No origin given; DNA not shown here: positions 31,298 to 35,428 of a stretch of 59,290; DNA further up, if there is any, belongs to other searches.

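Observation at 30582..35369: tRNA-Pro-adjacent two-gene cassette: SIR2-like/STAND-type NTPase coupled to an HEPN-motif protein (candidate undescribed defence system)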

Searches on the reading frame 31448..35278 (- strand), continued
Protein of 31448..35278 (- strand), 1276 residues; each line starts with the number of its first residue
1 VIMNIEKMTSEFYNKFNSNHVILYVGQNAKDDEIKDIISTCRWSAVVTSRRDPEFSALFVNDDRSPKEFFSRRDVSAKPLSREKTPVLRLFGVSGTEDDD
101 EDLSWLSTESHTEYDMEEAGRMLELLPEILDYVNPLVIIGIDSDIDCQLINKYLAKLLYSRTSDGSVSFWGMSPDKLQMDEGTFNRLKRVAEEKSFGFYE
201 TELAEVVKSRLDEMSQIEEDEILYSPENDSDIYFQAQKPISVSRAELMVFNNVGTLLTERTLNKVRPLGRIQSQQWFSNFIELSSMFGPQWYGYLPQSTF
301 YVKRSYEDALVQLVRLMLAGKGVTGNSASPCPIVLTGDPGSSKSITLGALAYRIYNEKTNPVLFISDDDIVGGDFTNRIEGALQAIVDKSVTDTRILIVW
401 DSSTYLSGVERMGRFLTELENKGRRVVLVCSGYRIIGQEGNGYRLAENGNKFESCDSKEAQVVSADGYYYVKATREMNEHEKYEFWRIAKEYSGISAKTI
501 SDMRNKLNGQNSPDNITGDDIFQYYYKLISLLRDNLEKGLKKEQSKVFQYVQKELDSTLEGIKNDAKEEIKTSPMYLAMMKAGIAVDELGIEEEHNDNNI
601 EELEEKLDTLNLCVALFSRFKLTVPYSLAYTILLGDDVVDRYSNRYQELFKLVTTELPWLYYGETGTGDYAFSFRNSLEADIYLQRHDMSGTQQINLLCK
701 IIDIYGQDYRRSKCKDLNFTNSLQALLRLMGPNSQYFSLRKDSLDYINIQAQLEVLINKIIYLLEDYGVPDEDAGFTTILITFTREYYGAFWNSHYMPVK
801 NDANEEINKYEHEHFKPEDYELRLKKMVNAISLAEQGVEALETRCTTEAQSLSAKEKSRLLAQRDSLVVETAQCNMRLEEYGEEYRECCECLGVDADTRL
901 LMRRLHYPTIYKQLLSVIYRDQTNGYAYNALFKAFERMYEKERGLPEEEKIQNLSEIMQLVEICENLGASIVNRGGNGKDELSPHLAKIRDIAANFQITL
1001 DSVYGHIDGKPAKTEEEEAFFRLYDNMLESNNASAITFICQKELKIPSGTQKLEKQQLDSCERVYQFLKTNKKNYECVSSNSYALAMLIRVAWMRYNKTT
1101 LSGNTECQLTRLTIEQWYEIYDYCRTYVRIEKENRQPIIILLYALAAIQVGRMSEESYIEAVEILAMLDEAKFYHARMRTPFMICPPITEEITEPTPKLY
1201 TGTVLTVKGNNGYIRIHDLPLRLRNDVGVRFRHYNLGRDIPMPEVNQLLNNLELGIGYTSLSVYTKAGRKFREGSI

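Call 51: find_encoding_contigs(protein=P0060, flank=10000, max_places=3)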
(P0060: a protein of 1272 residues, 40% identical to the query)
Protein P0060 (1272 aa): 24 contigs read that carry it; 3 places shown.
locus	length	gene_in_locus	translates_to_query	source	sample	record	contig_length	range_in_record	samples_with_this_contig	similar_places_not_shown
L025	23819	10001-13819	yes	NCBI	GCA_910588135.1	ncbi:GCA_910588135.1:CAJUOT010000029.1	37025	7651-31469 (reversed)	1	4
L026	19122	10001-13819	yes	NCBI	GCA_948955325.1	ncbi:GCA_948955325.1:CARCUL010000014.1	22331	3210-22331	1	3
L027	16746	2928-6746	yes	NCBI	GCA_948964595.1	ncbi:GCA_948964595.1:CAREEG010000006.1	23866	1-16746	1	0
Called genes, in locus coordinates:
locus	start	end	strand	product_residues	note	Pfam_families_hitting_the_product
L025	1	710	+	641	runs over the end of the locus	PF18555:MobL, PF08238:Sel1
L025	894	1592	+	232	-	-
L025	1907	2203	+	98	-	PF20648:DUF6809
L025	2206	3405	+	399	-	PF13102:Phage_int_SAM_5 (faint), PF14659:Phage_int_SAM_3, PF22022:Phage_int_M (faint), PF00589:Phage_integrase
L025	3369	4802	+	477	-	PF14659:Phage_int_SAM_3, PF00589:Phage_integrase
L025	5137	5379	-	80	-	-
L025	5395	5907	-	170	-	-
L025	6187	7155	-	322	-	-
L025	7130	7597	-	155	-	-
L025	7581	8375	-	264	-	-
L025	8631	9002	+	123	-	-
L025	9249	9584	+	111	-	PF01541:GIY-YIG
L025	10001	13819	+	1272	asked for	-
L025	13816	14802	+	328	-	-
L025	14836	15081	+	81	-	-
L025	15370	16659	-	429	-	-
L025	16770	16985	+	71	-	PF05930:Phage_AlpA (faint), PF12728:HTH_17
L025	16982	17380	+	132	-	PF13730:HTH_36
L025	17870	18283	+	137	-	-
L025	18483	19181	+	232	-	-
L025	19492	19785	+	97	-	PF20648:DUF6809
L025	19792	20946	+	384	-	PF14659:Phage_int_SAM_3, PF00589:Phage_integrase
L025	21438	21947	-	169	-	-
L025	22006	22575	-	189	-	PF05685:Uma2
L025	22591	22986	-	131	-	PF15970:HicB-like_2, PF15919:HicB_lk_antitox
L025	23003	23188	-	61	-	PF07927:HicA_toxin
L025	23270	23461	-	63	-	-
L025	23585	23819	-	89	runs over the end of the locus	-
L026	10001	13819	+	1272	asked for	-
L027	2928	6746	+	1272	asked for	-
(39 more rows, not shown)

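Call 52: find_encoding_contigs(protein=P0112, flank=10000, max_places=2)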
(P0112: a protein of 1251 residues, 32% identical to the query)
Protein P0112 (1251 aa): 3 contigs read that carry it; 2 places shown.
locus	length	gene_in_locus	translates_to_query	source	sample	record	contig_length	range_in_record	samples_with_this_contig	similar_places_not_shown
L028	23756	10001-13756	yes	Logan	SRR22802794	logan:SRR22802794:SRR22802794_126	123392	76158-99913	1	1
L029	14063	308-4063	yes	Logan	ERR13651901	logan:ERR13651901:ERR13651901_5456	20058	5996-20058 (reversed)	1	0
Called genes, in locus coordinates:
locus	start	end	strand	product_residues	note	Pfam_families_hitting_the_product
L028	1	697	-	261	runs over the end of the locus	-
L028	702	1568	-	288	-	PF08666:SAF (weak), PF16976:RcpC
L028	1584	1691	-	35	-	-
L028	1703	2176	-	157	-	PF01478:Peptidase_A24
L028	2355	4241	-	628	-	PF00078:RVT_1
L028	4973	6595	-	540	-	PF26613:DUF8193, PF26614:DUF8194, PF26615:DUF8195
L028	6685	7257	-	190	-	PF20187:DUF6550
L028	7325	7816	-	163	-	-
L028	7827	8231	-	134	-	PF14208:DUF4320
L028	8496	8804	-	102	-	PF12844:HTH_19, PF13443:HTH_26, PF01381:HTH_3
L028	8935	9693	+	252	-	-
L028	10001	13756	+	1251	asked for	-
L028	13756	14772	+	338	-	-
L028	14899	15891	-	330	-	PF00575:S1 (weak)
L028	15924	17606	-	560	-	PF02534:T4SS-DNA_transf, PF10412:TrwB_AAD_bind, PF12696:TraG-D_C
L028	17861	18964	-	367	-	-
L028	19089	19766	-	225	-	PF19595:DUF6100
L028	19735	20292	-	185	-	PF18954:DUF5697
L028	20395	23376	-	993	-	PF26593:TraC-like (weak), PF12846:AAA_10 (weak), PF19044:P-loop_TraG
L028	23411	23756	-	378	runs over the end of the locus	PF00877:NLPC_P60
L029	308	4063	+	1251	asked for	-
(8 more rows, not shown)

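Call 53: find_encoding_contigs(protein=P0081, flank=10000, max_places=2)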
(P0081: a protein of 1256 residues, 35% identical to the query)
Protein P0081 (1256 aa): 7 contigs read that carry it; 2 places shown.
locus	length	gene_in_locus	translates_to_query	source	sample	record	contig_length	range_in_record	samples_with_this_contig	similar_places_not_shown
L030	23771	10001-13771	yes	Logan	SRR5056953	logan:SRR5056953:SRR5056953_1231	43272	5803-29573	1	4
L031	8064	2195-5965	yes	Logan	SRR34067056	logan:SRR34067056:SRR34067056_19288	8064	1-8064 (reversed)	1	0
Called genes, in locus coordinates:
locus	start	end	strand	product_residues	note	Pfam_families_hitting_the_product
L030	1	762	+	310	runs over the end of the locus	PF00535:Glycos_transf_2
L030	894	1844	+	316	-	-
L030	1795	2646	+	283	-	PF01261:AP_endonuc_2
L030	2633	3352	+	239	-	PF00535:Glycos_transf_2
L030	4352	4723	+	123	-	PF04138:GtrA_DPMS_TM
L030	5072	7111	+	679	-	PF00884:Sulfatase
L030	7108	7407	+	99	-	-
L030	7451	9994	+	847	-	PF09586:YfhO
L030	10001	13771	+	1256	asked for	-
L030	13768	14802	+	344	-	-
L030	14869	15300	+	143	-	PF01467:CTP_transf_like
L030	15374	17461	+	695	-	-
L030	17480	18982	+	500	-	-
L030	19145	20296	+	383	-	-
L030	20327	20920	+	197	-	-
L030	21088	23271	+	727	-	-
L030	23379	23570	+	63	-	-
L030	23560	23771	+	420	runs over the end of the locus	-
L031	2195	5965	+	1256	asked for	-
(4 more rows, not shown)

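Call 57: search_protein_families(library=pfam, alignment_id=A5, max_evalue=1)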
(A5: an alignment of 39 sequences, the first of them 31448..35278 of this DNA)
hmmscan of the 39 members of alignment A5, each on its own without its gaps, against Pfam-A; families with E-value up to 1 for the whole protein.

A. member 1, window:31448-35278:- (1276 aa): 1 family
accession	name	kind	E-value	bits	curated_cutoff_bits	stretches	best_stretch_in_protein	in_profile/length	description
PF25199.1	nSTAND_NTPase5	-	0.00097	19.4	34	1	298-429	16-129/145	Novel STAND NTPase 5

B. families by the number of members that match (of 39 scanned): 56 families (the first 25 are shown)
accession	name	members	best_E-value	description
PF25199.1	nSTAND_NTPase5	34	1.2e-05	Novel STAND NTPase 5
PF00004.35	AAA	4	0.035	ATPase family associated with various cellular activities (AAA)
PF20720.3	nSTAND3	4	0.056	Novel STAND NTPase 3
PF24404.1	nSTAND_NTPase7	3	0.0039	Novel STAND NTPase 7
PF13431.12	TPR_17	3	0.067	Tetratricopeptide repeat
PF06745.19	ATPase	2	0.0028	KaiC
PF13191.12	AAA_16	2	0.0087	AAA ATPase domain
PF03998.19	Utp11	2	0.011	Utp11 protein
PF24883.2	NPHP3_N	2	0.011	Nephrocystin 3, N-terminal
PF25417.1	DUF7889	2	0.039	Family of unknown function (DUF7889)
PF05130.17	FlgN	1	0.00033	FlgN protein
PF15753.10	BLOC1S3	1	0.01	Biogenesis of lysosome-related organelles complex 1 subunit 3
PF11376.13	DUF3179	1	0.016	Protein of unknown function (DUF3179)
PF09079.17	Cdc6_C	1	0.024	CDC6, C terminal winged helix domain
PF00657.28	Lipase_GDSL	1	0.028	GDSL-like Lipase/Acylhydrolase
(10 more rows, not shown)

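Call 58: search_protein_families(library=padloc, alignment_id=A5, max_evalue=1)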
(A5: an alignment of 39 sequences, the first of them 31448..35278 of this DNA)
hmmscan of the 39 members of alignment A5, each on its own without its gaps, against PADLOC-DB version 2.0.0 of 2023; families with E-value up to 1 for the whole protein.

A. member 1, window:31448-35278:- (1276 aa): 1 family
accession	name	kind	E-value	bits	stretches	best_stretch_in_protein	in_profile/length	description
PDLC04140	mad8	-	0.017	12.7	1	328-508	25-144/314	mads_8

B. families by the number of members that match (of 39 scanned): 12 families
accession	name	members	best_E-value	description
PDLC04140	mad8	19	0.00026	mads_8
PDLC04702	PDC-M54A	4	0.0068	-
PDLC04189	HEC-01B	1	0.011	-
PDLC01745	Cas1e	1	0.014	-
PDLC03865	LmuB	1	0.015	-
PDLC04928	PDC-S15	1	0.028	-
PDLC01642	Cas11a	1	0.03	CAS-I-A; effector_SS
PDLC01363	Cas11a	1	0.032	CAS-I-A; effector_SS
PDLC00006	DruC1|DruC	1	0.032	Unknown function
PDLC01160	CARF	1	0.053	"CARF, 2 TMs"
PDLC03863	LmuB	1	0.083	-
PDLC01010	Csm2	1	0.087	CRISPR type III-A/MTUBE-associated protein Csm2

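Call 63: list_cluster_members(proteins=[P0084, P0109, P0073, P0060, P0090, P0072, P0064, P0125, P0134])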
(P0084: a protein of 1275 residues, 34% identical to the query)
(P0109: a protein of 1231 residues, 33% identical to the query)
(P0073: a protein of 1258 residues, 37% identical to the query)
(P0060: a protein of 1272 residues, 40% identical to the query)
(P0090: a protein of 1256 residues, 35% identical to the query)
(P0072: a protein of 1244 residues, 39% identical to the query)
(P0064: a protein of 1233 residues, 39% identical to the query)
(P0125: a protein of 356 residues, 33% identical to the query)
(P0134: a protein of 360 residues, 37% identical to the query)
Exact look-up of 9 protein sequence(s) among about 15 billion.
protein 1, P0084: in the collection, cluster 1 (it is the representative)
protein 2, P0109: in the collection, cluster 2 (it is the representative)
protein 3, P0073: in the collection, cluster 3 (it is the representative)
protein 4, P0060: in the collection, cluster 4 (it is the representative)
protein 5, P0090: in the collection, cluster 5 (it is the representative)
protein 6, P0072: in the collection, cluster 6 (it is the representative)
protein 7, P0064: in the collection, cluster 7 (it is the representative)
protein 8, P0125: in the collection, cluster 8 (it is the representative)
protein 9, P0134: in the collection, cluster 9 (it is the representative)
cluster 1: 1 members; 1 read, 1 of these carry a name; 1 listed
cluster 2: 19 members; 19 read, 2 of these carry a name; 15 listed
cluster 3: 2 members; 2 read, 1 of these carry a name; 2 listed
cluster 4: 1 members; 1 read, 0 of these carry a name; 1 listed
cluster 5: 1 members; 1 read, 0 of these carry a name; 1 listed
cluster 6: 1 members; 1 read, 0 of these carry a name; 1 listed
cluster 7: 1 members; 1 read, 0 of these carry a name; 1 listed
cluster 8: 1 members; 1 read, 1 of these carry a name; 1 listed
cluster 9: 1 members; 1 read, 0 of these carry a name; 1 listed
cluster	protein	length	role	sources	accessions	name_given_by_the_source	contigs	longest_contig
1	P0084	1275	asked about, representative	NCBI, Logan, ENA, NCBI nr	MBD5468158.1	MAG: hypothetical protein HDR21_08435 [Lachnospiraceae bacterium] | hypothetical protein [Lachnospiraceae bacterium]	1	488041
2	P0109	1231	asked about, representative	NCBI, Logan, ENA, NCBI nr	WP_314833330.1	hypothetical protein [uncultured Oribacterium sp.]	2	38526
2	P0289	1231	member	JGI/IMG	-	hypothetical protein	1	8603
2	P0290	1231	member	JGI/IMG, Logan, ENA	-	-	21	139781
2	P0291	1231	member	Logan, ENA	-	-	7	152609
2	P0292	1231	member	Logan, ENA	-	-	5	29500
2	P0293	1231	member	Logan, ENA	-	-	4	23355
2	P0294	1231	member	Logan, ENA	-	-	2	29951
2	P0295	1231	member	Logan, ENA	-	-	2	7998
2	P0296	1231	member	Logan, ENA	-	-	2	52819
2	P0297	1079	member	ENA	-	-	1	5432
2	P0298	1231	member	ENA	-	-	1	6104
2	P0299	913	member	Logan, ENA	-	-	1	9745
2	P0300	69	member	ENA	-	-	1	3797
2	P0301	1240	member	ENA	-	-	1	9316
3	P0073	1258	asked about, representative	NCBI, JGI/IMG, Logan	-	hypothetical protein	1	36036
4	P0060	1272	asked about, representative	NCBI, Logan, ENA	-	-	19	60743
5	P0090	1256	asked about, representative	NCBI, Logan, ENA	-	-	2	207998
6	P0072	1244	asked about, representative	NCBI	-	-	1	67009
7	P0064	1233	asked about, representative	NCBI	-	-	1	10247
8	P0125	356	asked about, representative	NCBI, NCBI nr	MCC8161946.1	MAG: hypothetical protein LIO86_01970 [Lachnospiraceae bacterium] | hypothetical protein [Lachnospiraceae bacterium]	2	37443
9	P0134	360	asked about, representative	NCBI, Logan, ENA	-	-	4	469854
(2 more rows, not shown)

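Call 73: search_protein_families(library=padloc, proteins=[L001:242-3424:+, L001:3411-6410:+, L001:14984-16210:+, L001:16262-17173:+, L006:7041-9218:+, L025:15370-16659:-, L028:14899-15891:-, L030:15374-17461:+, L006:17508-19571:+, L028:8935-9693:+], max_evalue=0.001)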
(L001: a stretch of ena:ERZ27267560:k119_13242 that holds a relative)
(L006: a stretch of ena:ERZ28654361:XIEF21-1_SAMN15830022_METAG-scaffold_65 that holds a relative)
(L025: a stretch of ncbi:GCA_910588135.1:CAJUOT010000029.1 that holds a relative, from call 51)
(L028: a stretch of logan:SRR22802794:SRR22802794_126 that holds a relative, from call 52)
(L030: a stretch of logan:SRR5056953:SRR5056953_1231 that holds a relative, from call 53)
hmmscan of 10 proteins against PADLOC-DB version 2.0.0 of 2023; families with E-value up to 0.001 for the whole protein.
L001:242-3424:+ (1060 aa): 0 families

L001:3411-6410:+ (999 aa): 3 families
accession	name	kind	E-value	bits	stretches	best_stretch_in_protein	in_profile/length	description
PDLC02219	RdrB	-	3.2e-37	126.3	2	616-739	498-613/914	-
PDLC02218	RdrB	-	3.4e-30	102.9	2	616-783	471-632/855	-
PDLC01908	CARF5--CARF_ADA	-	1.6e-07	28.6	1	871-983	483-593/605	-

L001:14984-16210:+ (408 aa): 8 families
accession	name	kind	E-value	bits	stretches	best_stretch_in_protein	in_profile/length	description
PDLC04790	PDC-S01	-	1.5e-104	348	1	2-407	11-416/422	-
PDLC04789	PDC-S01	-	4.6e-57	191.8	1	1-363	1-343/375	-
PDLC04787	PDC-S01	-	4.9e-28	96.1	1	2-392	10-389/412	-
PDLC04791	PDC-S01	-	4.7e-21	72.9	2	172-365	160-356/395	-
PDLC04788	PDC-S01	-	4.3e-17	60.2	1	16-362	18-384/448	-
PDLC04786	PDC-S01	-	4.2e-16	56.7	1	104-362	117-388/439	-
PDLC04792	PDC-S01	-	4.1e-13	46.7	1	73-405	91-427/452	-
PDLC01903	CARF4--CARF_PDDEXK_TM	-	0.00034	18.1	1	305-378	266-335/380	-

L001:16262-17173:+ (303 aa): 0 families

L006:7041-9218:+ (725 aa): 1 family
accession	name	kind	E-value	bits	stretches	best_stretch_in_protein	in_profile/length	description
PDLC00063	GajA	-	0.00034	17.3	1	237-389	123-273/679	AAA ATPase domain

L025:15370-16659:- (429 aa): 0 families

L028:14899-15891:- (330 aa): 0 families

L030:15374-17461:+ (695 aa): 0 families

L006:17508-19571:+ (687 aa): 0 families

L028:8935-9693:+ (252 aa): 0 families
